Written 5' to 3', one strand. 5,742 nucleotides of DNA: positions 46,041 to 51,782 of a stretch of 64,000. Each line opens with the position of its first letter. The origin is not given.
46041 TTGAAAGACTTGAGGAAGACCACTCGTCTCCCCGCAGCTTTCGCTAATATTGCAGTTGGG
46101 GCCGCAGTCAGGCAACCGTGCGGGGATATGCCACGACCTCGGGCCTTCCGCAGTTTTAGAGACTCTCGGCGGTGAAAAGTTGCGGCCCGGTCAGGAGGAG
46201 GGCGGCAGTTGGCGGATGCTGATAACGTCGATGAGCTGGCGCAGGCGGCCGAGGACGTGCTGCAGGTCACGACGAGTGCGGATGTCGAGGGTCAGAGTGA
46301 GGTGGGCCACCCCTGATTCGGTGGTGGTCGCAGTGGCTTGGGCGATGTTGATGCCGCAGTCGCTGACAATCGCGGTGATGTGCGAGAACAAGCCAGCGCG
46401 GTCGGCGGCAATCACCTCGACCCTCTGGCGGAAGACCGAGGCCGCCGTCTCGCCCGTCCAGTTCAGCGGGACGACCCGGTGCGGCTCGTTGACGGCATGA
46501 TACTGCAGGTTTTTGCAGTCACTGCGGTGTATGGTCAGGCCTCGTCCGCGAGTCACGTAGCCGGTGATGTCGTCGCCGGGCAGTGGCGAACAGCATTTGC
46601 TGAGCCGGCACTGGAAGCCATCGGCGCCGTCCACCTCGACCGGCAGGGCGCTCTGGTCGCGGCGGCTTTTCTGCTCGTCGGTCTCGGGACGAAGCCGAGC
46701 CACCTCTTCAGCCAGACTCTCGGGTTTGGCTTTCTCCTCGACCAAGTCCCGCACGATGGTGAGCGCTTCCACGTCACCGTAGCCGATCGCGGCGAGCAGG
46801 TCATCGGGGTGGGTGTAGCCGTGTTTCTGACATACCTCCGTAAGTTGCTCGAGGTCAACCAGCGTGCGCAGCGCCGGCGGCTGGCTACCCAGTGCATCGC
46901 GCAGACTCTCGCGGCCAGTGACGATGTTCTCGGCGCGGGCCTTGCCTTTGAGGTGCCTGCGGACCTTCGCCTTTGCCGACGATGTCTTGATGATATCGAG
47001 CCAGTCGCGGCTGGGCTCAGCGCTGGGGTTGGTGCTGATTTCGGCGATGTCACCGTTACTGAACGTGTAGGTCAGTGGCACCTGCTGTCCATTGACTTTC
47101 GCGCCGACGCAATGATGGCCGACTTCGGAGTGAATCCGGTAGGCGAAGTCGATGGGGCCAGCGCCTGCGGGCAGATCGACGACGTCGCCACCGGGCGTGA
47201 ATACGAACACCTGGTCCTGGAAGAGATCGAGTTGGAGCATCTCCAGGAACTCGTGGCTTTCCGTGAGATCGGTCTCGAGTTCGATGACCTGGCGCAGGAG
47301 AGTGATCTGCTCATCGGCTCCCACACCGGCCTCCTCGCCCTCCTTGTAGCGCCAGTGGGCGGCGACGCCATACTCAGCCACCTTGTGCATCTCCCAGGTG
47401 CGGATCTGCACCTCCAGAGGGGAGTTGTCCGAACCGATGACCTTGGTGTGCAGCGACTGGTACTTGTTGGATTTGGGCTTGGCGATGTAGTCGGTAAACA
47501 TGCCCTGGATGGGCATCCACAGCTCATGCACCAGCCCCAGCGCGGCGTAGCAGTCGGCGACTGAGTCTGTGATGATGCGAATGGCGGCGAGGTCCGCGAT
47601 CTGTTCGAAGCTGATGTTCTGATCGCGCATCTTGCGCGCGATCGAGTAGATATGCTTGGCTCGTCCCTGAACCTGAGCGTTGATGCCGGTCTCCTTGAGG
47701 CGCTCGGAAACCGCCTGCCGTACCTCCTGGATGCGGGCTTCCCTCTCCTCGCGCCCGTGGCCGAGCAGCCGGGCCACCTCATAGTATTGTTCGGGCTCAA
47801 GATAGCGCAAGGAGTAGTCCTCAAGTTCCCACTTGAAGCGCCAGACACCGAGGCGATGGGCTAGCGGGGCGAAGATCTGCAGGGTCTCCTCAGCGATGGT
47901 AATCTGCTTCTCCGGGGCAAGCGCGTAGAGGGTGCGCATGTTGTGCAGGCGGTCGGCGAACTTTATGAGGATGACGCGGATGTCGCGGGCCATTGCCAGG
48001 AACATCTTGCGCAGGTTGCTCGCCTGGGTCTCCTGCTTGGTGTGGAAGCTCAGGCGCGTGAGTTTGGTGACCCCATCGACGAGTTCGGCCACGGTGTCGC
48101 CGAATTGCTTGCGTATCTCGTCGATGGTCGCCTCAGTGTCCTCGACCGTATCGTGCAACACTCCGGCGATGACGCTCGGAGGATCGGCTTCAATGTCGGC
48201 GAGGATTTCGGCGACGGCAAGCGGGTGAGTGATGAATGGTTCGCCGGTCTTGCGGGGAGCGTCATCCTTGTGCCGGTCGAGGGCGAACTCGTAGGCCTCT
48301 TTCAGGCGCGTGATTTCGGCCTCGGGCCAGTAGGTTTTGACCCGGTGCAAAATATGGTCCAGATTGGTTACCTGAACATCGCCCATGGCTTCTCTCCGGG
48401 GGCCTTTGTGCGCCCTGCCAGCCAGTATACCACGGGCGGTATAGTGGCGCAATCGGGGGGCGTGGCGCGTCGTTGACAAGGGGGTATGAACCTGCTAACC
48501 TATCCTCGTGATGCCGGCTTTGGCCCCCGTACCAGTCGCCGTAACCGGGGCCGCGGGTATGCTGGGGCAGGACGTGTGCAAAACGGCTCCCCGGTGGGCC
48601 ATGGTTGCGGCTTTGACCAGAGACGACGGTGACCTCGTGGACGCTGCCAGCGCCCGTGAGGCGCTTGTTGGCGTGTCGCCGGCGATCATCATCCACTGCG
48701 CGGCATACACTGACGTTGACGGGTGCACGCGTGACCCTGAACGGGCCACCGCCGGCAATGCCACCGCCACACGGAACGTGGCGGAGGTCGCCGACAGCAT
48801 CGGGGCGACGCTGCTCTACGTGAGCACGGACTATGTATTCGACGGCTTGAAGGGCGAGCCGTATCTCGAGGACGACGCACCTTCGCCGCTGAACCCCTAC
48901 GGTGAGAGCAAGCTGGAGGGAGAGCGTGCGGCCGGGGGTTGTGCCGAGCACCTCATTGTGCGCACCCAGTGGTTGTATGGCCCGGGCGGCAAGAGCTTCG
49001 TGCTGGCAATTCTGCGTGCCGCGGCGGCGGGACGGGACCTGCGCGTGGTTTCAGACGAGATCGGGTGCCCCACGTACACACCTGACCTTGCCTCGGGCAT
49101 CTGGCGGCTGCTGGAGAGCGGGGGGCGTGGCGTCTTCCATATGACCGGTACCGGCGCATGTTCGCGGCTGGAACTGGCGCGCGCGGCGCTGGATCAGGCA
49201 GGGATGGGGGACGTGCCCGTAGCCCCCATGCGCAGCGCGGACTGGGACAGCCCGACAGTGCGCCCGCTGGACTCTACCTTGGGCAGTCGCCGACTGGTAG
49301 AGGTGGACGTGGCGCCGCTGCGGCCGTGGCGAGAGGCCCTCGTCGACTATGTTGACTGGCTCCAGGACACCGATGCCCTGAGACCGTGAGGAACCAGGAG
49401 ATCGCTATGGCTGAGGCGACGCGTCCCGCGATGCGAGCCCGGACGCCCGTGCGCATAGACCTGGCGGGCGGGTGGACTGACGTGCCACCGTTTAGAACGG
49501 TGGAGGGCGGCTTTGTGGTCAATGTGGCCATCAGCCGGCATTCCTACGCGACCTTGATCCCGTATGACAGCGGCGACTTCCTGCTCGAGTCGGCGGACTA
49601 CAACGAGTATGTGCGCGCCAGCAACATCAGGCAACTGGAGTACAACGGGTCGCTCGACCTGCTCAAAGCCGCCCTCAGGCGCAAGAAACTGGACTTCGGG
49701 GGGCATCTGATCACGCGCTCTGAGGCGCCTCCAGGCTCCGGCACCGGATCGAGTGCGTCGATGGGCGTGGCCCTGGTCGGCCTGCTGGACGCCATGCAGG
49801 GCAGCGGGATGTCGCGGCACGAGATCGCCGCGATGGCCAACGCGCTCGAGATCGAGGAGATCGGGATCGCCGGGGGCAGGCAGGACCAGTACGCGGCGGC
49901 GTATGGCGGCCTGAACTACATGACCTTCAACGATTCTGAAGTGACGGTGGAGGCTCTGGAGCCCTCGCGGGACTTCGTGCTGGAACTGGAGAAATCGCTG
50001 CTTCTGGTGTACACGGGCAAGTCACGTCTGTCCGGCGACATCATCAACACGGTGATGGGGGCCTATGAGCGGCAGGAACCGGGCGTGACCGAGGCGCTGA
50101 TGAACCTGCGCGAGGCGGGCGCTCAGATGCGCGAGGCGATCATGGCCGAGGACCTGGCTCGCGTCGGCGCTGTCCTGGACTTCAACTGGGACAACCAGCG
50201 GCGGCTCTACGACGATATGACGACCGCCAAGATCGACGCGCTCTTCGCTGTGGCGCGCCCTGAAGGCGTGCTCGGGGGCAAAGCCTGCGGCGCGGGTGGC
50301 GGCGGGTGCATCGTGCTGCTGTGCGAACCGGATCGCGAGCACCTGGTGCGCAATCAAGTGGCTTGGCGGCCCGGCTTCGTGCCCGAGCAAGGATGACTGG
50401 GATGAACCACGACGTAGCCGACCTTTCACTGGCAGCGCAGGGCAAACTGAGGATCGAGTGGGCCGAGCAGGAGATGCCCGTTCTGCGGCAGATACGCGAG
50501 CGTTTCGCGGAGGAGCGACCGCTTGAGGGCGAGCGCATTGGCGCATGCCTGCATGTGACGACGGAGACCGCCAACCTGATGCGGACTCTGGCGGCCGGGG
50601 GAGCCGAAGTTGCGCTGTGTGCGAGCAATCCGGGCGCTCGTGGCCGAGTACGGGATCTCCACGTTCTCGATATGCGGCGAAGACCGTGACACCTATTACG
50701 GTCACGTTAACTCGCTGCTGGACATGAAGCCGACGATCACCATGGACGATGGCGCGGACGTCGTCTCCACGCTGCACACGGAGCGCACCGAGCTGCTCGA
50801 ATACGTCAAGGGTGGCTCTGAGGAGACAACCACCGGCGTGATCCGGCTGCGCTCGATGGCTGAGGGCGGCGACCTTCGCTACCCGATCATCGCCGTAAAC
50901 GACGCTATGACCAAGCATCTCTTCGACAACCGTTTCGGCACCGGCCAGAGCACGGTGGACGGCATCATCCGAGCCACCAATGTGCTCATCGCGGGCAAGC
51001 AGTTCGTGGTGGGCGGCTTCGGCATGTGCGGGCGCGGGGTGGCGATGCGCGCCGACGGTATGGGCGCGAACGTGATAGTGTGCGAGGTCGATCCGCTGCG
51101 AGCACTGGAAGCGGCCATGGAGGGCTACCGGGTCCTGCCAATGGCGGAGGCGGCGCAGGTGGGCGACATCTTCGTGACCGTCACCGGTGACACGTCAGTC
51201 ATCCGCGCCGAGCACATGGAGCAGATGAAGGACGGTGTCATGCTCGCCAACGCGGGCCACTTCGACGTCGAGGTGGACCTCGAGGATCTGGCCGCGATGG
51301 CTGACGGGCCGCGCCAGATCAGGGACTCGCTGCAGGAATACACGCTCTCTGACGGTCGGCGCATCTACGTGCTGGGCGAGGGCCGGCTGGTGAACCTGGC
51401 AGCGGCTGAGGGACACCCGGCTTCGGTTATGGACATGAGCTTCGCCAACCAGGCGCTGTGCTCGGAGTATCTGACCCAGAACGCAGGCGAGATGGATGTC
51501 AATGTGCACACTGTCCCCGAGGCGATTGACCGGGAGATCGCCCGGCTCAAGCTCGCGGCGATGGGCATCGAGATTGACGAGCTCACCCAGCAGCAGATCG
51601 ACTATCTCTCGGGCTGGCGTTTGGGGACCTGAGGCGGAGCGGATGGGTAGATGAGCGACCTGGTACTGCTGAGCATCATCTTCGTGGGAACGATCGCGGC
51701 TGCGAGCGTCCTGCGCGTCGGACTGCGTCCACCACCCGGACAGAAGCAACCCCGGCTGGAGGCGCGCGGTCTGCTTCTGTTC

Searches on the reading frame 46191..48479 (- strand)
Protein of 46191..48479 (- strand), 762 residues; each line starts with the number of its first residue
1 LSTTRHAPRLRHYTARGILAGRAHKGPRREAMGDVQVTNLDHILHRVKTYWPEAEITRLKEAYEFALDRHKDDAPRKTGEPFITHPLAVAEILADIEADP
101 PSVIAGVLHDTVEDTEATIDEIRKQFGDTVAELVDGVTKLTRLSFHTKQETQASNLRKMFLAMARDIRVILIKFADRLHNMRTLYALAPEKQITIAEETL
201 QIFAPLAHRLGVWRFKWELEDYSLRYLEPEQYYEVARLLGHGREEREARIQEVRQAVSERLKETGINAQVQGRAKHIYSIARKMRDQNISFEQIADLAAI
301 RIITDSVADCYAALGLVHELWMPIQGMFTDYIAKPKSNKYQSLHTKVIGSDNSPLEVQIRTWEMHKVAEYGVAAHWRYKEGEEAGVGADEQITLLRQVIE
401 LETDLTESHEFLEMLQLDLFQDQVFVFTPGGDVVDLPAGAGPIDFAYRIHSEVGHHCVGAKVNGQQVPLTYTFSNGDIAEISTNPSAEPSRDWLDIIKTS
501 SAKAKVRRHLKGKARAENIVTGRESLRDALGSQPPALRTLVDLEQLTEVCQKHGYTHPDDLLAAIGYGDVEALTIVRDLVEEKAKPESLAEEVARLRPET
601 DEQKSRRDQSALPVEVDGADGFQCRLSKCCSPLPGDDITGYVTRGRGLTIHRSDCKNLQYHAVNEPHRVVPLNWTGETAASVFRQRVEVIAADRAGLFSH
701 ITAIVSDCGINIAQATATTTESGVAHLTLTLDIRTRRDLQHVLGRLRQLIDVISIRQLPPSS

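Call 45: search_protein_families(library=pfam, proteins=[window:46191-48479:-], max_evalue=0.00001)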
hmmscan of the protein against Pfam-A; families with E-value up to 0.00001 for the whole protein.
window:46191-48479:- (762 aa): 8 families
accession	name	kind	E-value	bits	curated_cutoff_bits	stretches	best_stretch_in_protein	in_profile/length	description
PF13328.12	HD_4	-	1.1e-51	175.1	27.2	1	62-213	1-156/156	HD domain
PF04607.23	RelA_SpoT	-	2.5e-42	144.1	27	1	272-382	1-112/113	Region found in RelA / SpoT proteins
PF02824.27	TGS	-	1.8e-21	76.4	22.2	1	424-482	1-59/60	TGS domain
PF13291.12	ACT_4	-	1.1e-13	52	27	1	682-755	4-78/80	ACT domain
PF19296.4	RelA_AH_RIS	-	2.5e-11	44.5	23.8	1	496-659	3-176/185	RelA/SpoT, AH and RIS domains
PF01966.28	HD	-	2.6e-09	37.8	22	1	83-181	2-116/116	HD domain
PF01842.31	ACT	-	1.3e-08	34.9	27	1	687-750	3-65/66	ACT domain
PF22629.2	ACT_AHAS_ss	-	4.5e-08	33.6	27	1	688-753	2-66/67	AHAS small subunit-like ACT domain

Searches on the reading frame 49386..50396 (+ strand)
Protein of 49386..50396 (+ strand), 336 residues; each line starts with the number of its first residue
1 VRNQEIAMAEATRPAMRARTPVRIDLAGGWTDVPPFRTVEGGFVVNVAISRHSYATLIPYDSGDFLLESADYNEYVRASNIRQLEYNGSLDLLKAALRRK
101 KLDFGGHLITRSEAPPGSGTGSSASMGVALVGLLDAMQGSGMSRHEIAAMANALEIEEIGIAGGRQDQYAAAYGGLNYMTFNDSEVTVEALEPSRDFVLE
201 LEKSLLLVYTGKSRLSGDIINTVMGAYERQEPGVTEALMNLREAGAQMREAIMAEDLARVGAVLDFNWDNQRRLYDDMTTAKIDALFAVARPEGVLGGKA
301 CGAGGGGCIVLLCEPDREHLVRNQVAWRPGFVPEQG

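Call 45: search_protein_families(library=pfam, proteins=[window:49386-50396:+], max_evalue=0.00001)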
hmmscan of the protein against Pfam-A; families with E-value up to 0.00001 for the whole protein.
window:49386-50396:+ (336 aa): 2 families
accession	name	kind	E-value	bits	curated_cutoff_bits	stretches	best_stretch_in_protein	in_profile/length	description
PF00288.32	GHMP_kinases_N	-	3.3e-15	56.5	22.3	1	96-175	6-87/87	GHMP kinases N terminal domain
PF08544.19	GHMP_kinases_C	-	1.4e-10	41.8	21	1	248-325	1-79/85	GHMP kinases C terminal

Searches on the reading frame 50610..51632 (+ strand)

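Call 46: search_protein_families(library=pfam, proteins=[window:50610-51632:+], max_evalue=0.00001)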
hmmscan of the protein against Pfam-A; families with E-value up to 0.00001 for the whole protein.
window:50610-51632:+ (340 aa): 4 families
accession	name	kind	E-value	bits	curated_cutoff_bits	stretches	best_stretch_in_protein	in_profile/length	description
PF00670.27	AdoHcyase_NAD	-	3.9e-51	173.8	27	1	107-267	1-161/162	S-adenosyl-L-homocysteine hydrolase, NAD binding domain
PF05221.23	AdoHcyase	-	4.5e-32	111.8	25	1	60-334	174-286/299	S-adenosyl-L-homocysteine hydrolase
PF02826.25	2-Hacid_dh_C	-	2.3e-09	37.3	25.1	1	126-229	33-139/178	D-isomer specific 2-hydroxyacid dehydrogenase, NAD binding domain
PF07991.19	KARI_N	-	5.3e-06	26.6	20.6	0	127-223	2-102/165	Acetohydroxy acid isomeroreductase, NADPH-binding domain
